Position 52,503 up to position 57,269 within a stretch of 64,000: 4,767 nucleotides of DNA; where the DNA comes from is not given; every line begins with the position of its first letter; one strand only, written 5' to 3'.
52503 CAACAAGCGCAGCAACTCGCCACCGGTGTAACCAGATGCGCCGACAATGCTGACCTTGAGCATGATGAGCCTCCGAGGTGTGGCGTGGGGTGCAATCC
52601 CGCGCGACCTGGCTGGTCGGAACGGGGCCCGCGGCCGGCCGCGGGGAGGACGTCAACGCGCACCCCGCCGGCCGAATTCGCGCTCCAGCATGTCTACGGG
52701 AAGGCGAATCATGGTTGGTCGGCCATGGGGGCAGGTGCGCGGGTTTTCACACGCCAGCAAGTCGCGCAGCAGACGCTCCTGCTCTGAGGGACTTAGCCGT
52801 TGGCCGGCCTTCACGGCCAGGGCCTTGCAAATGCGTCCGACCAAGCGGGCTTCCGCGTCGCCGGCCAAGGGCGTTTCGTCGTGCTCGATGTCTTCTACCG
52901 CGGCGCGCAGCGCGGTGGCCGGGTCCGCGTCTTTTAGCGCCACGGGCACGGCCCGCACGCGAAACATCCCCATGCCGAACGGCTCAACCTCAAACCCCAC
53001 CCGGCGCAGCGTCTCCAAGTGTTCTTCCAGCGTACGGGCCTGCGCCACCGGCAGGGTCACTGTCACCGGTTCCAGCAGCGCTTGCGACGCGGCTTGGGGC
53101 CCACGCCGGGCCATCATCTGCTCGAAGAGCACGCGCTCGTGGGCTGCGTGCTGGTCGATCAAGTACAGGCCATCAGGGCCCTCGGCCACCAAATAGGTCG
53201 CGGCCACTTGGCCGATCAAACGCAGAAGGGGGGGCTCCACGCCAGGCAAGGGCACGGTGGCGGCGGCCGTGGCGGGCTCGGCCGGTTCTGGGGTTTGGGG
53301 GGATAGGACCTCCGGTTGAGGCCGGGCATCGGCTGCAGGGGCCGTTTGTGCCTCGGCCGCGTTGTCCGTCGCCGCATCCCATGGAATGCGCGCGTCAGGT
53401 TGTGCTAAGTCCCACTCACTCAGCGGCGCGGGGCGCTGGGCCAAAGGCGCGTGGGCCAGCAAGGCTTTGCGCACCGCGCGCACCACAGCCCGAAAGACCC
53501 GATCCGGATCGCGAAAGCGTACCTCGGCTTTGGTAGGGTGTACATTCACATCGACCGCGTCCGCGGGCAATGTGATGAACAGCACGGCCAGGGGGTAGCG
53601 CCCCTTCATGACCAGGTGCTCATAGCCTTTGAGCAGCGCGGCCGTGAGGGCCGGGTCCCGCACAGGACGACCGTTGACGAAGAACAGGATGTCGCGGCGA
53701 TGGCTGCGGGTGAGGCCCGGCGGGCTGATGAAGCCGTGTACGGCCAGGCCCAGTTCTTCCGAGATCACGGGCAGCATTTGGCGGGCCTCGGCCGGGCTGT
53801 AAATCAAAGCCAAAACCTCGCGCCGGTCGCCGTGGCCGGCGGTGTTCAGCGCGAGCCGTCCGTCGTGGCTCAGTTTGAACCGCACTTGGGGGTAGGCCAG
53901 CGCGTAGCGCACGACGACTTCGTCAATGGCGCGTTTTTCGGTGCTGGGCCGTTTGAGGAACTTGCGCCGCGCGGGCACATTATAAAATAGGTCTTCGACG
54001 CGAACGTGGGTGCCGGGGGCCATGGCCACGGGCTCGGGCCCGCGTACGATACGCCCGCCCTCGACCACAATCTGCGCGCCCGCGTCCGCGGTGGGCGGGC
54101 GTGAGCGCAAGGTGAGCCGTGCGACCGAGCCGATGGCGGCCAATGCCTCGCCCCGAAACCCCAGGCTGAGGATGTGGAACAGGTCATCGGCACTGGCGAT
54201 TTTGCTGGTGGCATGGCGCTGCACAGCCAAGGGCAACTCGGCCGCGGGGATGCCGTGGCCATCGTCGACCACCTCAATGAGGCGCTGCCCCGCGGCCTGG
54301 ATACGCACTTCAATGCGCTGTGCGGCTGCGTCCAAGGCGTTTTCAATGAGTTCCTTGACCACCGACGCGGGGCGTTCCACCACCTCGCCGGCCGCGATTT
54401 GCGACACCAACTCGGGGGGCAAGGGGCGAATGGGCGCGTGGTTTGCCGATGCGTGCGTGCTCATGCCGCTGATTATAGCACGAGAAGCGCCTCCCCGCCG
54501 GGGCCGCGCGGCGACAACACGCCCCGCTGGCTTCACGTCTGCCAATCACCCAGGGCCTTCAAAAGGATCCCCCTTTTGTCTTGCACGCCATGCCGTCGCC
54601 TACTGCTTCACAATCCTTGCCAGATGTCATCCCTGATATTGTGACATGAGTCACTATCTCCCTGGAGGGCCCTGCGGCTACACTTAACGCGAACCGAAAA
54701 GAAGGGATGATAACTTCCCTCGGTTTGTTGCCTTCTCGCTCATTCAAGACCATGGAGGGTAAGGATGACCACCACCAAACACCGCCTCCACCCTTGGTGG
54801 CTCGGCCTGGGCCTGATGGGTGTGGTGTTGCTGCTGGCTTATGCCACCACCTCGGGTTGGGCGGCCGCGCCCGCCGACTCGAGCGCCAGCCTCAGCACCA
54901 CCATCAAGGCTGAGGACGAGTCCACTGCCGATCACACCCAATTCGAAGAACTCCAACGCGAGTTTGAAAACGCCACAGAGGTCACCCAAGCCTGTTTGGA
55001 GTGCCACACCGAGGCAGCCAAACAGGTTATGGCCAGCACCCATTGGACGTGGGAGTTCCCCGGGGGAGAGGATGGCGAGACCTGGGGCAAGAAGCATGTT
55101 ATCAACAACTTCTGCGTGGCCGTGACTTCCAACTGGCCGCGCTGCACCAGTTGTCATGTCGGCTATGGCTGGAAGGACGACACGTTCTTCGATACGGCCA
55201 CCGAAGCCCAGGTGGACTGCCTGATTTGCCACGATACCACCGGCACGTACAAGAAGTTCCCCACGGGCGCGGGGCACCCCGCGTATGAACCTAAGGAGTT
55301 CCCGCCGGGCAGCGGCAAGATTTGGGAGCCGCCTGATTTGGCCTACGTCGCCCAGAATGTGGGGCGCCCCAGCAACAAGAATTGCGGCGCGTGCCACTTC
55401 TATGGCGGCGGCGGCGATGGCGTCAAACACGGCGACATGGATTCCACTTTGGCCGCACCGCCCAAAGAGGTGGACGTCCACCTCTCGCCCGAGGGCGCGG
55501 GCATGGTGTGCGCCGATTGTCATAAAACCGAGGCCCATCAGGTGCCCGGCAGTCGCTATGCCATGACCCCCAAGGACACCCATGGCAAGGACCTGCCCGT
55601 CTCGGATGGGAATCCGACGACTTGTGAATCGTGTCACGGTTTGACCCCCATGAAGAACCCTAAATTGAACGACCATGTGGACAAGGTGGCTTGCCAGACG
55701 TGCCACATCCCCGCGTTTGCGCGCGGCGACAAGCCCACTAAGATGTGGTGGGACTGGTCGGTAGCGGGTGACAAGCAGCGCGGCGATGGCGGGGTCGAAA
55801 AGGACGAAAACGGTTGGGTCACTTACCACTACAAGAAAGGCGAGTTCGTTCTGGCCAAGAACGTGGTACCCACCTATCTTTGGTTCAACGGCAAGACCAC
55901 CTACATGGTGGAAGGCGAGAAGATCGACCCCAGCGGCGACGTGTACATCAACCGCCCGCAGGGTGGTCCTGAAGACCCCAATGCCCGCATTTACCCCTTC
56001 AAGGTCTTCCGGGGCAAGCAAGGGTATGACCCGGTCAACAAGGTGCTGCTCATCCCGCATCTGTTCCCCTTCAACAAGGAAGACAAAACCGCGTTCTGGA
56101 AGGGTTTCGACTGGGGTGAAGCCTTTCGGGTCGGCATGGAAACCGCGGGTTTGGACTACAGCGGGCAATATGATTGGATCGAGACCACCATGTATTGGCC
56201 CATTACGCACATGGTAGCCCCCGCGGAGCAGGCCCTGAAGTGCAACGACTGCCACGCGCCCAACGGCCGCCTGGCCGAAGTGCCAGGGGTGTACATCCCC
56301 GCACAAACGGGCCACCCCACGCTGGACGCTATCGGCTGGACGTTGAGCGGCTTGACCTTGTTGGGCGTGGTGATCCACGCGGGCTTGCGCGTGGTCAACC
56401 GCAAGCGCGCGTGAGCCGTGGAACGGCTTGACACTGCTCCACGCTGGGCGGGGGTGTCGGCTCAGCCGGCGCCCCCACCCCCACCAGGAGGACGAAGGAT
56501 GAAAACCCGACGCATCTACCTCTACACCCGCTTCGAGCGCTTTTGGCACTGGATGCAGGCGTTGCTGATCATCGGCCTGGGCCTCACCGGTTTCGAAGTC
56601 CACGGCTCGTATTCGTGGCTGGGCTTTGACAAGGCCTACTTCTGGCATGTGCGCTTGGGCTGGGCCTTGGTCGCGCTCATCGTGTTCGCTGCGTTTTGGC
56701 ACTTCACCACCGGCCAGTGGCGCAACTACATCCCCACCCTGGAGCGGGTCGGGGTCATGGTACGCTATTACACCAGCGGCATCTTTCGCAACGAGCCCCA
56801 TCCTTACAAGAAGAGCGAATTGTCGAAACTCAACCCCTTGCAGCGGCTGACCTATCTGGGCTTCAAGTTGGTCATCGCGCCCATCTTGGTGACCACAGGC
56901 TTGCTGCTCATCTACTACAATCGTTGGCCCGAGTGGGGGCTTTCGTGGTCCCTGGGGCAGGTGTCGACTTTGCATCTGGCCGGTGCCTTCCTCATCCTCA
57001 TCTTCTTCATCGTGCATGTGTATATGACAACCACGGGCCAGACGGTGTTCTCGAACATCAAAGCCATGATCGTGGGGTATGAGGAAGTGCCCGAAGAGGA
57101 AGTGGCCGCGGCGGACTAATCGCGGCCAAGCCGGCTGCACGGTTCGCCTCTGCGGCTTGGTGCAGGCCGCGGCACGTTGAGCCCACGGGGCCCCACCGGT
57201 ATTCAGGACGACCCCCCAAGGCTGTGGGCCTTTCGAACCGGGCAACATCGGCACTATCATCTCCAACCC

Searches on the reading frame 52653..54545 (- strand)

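Call 11: search_protein_families(library=ncbifam, proteins=[window:52653-54545:-])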
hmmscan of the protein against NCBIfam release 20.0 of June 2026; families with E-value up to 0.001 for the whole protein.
window:52653-54545:- (630 aa): 9 families
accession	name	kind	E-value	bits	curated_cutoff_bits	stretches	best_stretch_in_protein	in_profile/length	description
TIGR00585.2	mutl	equivalog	1e-164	549.5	180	2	39-388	1-352/555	DNA mismatch repair endonuclease MutL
NF000953.0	PRK00095.2-4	equivalog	4e-155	518.2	693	1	38-627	2-611/611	DNA mismatch repair endonuclease MutL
NF000949.0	PRK00095.1-2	equivalog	3.9e-151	505.2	750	2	36-384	4-347/634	DNA mismatch repair endonuclease MutL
NF000950.0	PRK00095.1-3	equivalog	1.2e-147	493.1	756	2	39-363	4-326/641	DNA mismatch repair endonuclease MutL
NF000952.0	PRK00095.2-2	subfamily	3.3e-114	382.6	840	2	44-365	8-330/623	DNA mismatch repair endonuclease MutL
NF000951.0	PRK00095.2-1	equivalog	1.1e-110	370.9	391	2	37-365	3-335/559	DNA mismatch repair endonuclease MutL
NF000948.0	PRK00095.1-1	equivalog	3e-105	353.5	701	2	38-377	2-344/625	DNA mismatch repair endonuclease MutL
NF000954.0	PRK00095.2-5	equivalog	4.8e-76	256.4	937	1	36-538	4-509/588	DNA mismatch repair endonuclease MutL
NF050001.1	restrict_BbrUII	equivalog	9.5e-06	24.4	550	1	60-104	22-64/659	BbrUII/HgiDII family restriction enzyme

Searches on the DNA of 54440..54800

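Call 61: search_rna_families(source=window, start=54440, end=54800, threshold=evalue, max_evalue=1)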
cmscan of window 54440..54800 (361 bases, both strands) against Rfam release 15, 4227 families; matches with E-value up to 1: 0.
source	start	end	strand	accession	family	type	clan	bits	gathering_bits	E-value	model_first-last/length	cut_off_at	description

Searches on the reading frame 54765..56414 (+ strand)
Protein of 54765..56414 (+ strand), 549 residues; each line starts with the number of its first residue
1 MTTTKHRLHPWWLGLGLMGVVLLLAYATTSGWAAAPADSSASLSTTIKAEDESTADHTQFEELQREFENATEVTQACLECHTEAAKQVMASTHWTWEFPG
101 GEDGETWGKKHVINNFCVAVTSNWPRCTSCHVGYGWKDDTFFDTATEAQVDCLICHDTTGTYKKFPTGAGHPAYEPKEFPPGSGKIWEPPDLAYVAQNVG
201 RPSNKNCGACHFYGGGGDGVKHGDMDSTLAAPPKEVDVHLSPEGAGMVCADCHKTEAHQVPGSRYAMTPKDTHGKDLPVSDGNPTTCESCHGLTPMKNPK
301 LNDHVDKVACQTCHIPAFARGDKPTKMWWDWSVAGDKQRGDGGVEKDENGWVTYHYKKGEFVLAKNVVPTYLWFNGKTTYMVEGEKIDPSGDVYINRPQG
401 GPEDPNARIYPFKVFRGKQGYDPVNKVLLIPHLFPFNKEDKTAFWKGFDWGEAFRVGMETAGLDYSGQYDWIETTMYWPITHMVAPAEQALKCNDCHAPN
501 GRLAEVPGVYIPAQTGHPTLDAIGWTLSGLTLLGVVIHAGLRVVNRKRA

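Call 11: search_protein_families(library=ncbifam, proteins=[window:54765-56414:+])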
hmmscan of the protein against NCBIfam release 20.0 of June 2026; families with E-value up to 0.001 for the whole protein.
window:54765-56414:+ (549 aa): 4 families
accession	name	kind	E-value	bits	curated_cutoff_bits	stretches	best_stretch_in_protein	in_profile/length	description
TIGR04315.1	octaheme_Shew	subfamily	3.4e-186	619.5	375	1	55-510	1-440/440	tetrathionate reductase family octaheme c-type cytochrome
TIGR03153.1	cytochr_NrfH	equivalog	1.2e-08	35.1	134.2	0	280-317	24-62/138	cytochrome c nitrite reductase small subunit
TIGR03508.1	decahem_SO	subfamily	3.8e-07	29.8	192.2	0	64-163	60-157/258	DmsE family decaheme c-type cytochrome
TIGR04314.1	methano7heme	equivalog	1.6e-05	24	250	1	234-325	207-291/494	methanogenesis multiheme c-type cytochrome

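Call 12: find_encoding_contigs(protein=window:54765-56414:+, flank=10000, max_places=6)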
Protein window:54765-56414:+ (549 aa): 2 contigs read that carry it; 2 places shown.
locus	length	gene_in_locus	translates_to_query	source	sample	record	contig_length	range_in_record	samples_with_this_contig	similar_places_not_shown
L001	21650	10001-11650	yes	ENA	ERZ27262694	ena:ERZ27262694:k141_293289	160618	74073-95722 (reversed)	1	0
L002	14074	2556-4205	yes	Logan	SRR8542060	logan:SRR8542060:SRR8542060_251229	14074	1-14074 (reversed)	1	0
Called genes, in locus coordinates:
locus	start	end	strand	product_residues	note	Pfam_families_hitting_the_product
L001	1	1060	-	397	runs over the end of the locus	PF00089:Trypsin, PF13365:Trypsin_2, PF17820:PDZ_6 (faint), PF13180:PDZ_2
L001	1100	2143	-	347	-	-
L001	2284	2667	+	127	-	PF00072:Response_reg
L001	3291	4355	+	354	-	PF02824:TGS, PF06071:YchF-GTPase_C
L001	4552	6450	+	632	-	PF01268:FTHFS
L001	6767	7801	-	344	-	PF01118:Semialdhyde_dh, PF22698:Semialdhyde_dhC_1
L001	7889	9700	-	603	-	PF02518:HATPase_c, PF13589:HATPase_c_3, PF01119:DNA_mis_repair, PF08676:MutL_C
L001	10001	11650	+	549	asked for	PF22113:Mtrc-MtrF_II-IV_dom (faint), PF14537:Cytochrom_c3_2 (faint), PF09699:Paired_CXXCH_1 (faint), PF14522:Cytochrome_C7 (faint), PF11783:Cytochrome_cB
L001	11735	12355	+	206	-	PF01292:Ni_hydr_CYTB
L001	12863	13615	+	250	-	PF00575:S1, PF23459:S1_RRP5 (faint), PF00575:S1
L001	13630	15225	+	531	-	-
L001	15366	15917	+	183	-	PF07638:Sigma70_ECF (weak), PF04542:Sigma70_r2, PF08281:Sigma70_r4_2, PF04545:Sigma70_r4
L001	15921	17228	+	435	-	PF18915:DUF5667, PF18914:DUF5666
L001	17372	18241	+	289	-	PF00378:ECH_1, PF16113:ECH_2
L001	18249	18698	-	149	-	PF02142:MGS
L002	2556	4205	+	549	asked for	PF22113:Mtrc-MtrF_II-IV_dom (faint), PF14537:Cytochrom_c3_2 (faint), PF09699:Paired_CXXCH_1 (faint), PF14522:Cytochrome_C7 (faint), PF11783:Cytochrome_cB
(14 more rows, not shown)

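Call 17: find_homologous_proteins(query=window:54765-56414:+, max_evalue=1e-60)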
Query window:54765-56414:+ (549 aa): 6882 proteins with E <= 1e-60 among 8000 candidates; the best 120 are listed.
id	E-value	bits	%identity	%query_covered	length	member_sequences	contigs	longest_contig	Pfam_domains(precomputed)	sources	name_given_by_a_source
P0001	0.0e+0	1150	84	100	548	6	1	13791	PF11783.14,PF09699.16,PF14537.12,PF14522.12,PF22113.2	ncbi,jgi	-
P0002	0.0e+0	1123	84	100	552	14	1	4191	PF11783.14,PF09699.16,PF14537.12,PF14522.12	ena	-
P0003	5.7e-272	922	69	100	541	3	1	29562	PF11783.14,PF14537.12,PF14522.12,PF22113.2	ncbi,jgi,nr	ncbi:MAG: tetrathionate reductase family octaheme c-type cytochrome [Chloroflexi bacterium]|nr:tetra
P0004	2.3e-269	913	75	90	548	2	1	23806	PF11783.14,PF14537.12,PF14522.12,PF22113.2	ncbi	-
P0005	3.5e-265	899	69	98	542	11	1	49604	PF11783.14,PF14537.12,PF14522.12,PF22113.2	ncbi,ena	-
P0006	1.1e-262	891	69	98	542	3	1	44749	PF11783.14,PF14537.12,PF14522.12,PF22113.2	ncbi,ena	-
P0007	3.5e-255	866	67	99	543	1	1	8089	PF11783.14,PF14537.12,PF14522.12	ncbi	-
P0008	6.6e-250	849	68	94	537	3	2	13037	PF11783.14,PF14537.12,PF14522.12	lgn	-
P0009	6.6e-250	849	64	99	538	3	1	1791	PF11783.14,PF14537.12,PF14522.12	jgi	-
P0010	8.5e-250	849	64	99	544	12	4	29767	PF11783.14,PF14537.12,PF14522.12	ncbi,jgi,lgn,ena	-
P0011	1.2e-248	845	65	98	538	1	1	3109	PF11783.14,PF14537.12,PF14522.12,PF22113.2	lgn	-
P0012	4.0e-248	843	65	99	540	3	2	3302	PF11783.14,PF14537.12,PF14522.12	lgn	-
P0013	2.0e-247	841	69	91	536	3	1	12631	PF11783.14,PF14537.12,PF14522.12,PF22113.2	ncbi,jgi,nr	ncbi:MAG: tetrathionate reductase family octaheme c-type cytochrome [Chloroflexi bacterium]|nr:tetra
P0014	2.6e-233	794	64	93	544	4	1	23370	PF11783.14,PF09699.16,PF14522.12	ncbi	-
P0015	8.7e-231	786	61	100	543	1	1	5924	PF11783.14,PF14522.12,PF22113.2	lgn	-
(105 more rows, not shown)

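Call 18: find_encoding_contigs(protein=P0001, flank=10000, max_places=3)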
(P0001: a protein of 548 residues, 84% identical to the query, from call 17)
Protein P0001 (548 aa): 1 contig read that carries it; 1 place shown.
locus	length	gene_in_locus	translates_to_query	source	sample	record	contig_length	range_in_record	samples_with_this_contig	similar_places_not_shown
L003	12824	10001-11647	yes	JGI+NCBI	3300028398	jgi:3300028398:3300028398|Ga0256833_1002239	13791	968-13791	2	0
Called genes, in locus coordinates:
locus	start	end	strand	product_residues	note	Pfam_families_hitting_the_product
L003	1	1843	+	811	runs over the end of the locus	PF05192:MutS_III (weak), PF00488:MutS_V, PF20297:MSSS (weak), PF01713:Smr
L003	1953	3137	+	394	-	PF00202:Aminotran_3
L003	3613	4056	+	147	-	PF02675:AdoMet_dc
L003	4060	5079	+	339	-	PF01861:BpsA_C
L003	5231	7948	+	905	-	PF00330:Aconitase, PF00694:Aconitase_C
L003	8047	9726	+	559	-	-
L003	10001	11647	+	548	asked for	PF14537:Cytochrom_c3_2 (faint), PF22113:Mtrc-MtrF_II-IV_dom (faint), PF09699:Paired_CXXCH_1 (faint), PF14522:Cytochrome_C7 (faint), PF11783:Cytochrome_cB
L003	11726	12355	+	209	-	PF01292:Ni_hydr_CYTB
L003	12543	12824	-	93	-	?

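Call 19: find_encoding_contigs(protein=P0002, flank=10000, max_places=3)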
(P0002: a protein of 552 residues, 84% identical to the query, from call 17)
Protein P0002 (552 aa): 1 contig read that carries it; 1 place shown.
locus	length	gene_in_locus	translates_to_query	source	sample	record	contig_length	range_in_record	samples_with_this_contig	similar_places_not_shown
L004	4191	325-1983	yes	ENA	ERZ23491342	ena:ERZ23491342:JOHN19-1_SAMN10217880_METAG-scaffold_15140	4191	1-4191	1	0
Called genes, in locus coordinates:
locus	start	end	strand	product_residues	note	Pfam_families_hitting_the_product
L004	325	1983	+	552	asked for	PF14537:Cytochrom_c3_2 (faint), PF09699:Paired_CXXCH_1 (faint), PF14522:Cytochrome_C7 (faint), PF11783:Cytochrome_cB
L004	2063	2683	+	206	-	PF01292:Ni_hydr_CYTB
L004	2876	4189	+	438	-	?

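Call 20: find_encoding_contigs(protein=P0004, flank=10000, max_places=3)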
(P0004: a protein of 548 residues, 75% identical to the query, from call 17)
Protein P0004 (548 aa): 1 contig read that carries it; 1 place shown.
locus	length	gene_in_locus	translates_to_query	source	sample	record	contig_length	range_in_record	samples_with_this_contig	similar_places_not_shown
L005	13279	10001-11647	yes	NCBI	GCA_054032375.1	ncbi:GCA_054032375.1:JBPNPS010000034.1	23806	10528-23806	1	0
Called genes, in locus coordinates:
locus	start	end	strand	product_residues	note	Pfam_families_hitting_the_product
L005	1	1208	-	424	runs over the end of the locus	PF00764:Arginosuc_synth, PF20979:Arginosuc_syn_C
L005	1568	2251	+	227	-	PF09335:VTT_dom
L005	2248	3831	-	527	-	PF16927:HisKA_7TM, PF00990:GGDEF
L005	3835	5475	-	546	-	PF06418:CTP_synth_N, PF00117:GATase, PF07722:Peptidase_C26 (weak)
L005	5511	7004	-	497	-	PF01171:ATP_bind_3, PF11734:TilS_C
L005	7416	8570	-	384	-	PF00108:Thiolase_N, PF22691:Thiolase_C_1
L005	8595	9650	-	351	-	PF01154:HMG_CoA_synt_N (weak), PF08540:HMG_CoA_synt_C (faint), PF08541:ACP_syn_III_C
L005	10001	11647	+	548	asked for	PF14537:Cytochrom_c3_2 (faint), PF14522:Cytochrome_C7 (faint), PF22113:Mtrc-MtrF_II-IV_dom (weak), PF11783:Cytochrome_cB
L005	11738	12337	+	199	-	PF01292:Ni_hydr_CYTB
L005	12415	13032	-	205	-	PF01386:Ribosomal_L25p, PF14693:Ribosomal_TL5_C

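Call 53: find_encoding_contigs(protein=P0003, flank=3000, max_places=2)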
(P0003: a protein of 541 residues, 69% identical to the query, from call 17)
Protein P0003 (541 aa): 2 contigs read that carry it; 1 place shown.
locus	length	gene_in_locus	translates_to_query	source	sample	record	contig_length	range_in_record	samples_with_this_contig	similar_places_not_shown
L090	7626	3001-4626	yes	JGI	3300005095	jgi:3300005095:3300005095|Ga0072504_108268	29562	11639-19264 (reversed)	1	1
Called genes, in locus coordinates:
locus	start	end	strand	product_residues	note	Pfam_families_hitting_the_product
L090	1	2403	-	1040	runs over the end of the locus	PF08448:PAS_4 (faint), PF12860:PAS_7 (faint), PF13188:PAS_8 (faint), PF13426:PAS_9 (weak), PF01590:GAF (faint), PF13185:GAF_2, PF00512:HisKA, PF02518:HATPase_c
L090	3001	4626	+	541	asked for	PF22113:Mtrc-MtrF_II-IV_dom (faint), PF14537:Cytochrom_c3_2 (faint), PF14522:Cytochrome_C7 (weak), PF11783:Cytochrome_cB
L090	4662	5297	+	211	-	PF01292:Ni_hydr_CYTB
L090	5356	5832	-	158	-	PF00293:NUDIX, PF14815:NUDIX_4 (weak)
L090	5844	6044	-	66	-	-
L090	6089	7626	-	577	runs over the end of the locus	PF01935:DUF87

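Call 54: find_encoding_contigs(protein=P0005, flank=3000, max_places=2)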
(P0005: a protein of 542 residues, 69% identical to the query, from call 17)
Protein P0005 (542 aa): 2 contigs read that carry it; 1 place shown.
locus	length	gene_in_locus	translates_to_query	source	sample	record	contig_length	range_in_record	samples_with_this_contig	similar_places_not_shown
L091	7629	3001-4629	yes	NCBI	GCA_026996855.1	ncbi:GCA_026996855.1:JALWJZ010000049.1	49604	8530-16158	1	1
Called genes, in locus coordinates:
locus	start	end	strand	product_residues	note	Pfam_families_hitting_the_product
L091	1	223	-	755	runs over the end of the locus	-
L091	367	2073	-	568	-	PF01368:DHH, PF02272:DHHA1, PF17768:RecJ_OB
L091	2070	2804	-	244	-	PF00117:GATase, PF07722:Peptidase_C26 (faint)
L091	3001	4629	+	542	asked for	PF14537:Cytochrom_c3_2 (faint), PF14522:Cytochrome_C7 (faint), PF22113:Mtrc-MtrF_II-IV_dom (weak), PF11783:Cytochrome_cB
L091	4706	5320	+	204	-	PF01292:Ni_hydr_CYTB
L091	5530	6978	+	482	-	PF09699:Paired_CXXCH_1 (faint), PF14522:Cytochrome_C7 (faint), PF14537:Cytochrom_c3_2 (faint), PF11783:Cytochrome_cB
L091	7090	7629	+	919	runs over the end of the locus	PF01292:Ni_hydr_CYTB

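Call 55: find_encoding_contigs(protein=P0010, flank=3000, max_places=2)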
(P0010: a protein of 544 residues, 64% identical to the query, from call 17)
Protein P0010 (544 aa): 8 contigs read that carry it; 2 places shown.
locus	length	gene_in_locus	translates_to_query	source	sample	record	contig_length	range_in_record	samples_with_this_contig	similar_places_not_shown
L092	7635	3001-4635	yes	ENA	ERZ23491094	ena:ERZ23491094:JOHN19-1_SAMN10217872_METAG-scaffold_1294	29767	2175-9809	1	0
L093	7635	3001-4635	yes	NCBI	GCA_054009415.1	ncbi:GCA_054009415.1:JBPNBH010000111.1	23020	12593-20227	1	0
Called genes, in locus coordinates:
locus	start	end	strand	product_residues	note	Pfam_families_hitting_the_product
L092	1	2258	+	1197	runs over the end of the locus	PF02463:SMC_N, PF13175:AAA_15 (weak), PF13304:AAA_21 (weak), PF13476:AAA_23, PF13555:AAA_29 (weak), PF06470:SMC_hinge, PF24161:CCDC39 (weak)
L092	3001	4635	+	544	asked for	PF14537:Cytochrom_c3_2 (faint), PF14522:Cytochrome_C7 (faint), PF11783:Cytochrome_cB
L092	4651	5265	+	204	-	PF01292:Ni_hydr_CYTB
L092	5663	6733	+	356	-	PF27675:YCF81_N, PF01850:PIN (weak), PF01938:TRAM (faint)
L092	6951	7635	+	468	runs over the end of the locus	PF01406:tRNA-synt_1e, PF01921:tRNA-synt_1f (faint), PF09334:tRNA-synt_1g (weak), PF00133:tRNA-synt_1 (weak), PF09190:DALR_2, PF23493:CysS_C (faint)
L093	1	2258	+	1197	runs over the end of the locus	PF02463:SMC_N, PF13175:AAA_15 (weak), PF13304:AAA_21 (weak), PF13476:AAA_23, PF13555:AAA_29 (weak), PF06470:SMC_hinge, PF24161:CCDC39 (weak)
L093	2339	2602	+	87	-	-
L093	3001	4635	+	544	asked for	PF14537:Cytochrom_c3_2 (faint), PF14522:Cytochrome_C7 (faint), PF11783:Cytochrome_cB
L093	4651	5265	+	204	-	PF01292:Ni_hydr_CYTB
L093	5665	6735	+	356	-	PF27675:YCF81_N, PF01850:PIN (weak), PF01938:TRAM (faint)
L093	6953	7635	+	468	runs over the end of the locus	PF01406:tRNA-synt_1e, PF01921:tRNA-synt_1f (faint), PF09334:tRNA-synt_1g (weak), PF00133:tRNA-synt_1 (weak), PF09190:DALR_2, PF23493:CysS_C (faint)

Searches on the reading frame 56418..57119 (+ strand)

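Call 11: search_protein_families(library=ncbifam, proteins=[window:56418-57119:+])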
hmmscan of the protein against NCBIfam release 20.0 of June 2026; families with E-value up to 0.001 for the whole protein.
window:56418-57119:+ (233 aa): 3 families
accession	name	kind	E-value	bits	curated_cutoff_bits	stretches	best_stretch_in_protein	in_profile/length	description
NF011582.1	PRK15006.1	equivalog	1e-31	110.4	204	1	29-222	52-246/248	thiosulfate reductase cytochrome B subunit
TIGR02125.1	CytB-hydogenase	equivalog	4e-14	52.6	121.5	1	35-224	2-210/212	Ni/Fe-hydrogenase, b-type cytochrome subunit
TIGR01583.1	formate-DH-gamm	equivalog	1.8e-10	41.2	115.85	1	32-224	1-187/204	formate dehydrogenase subunit gamma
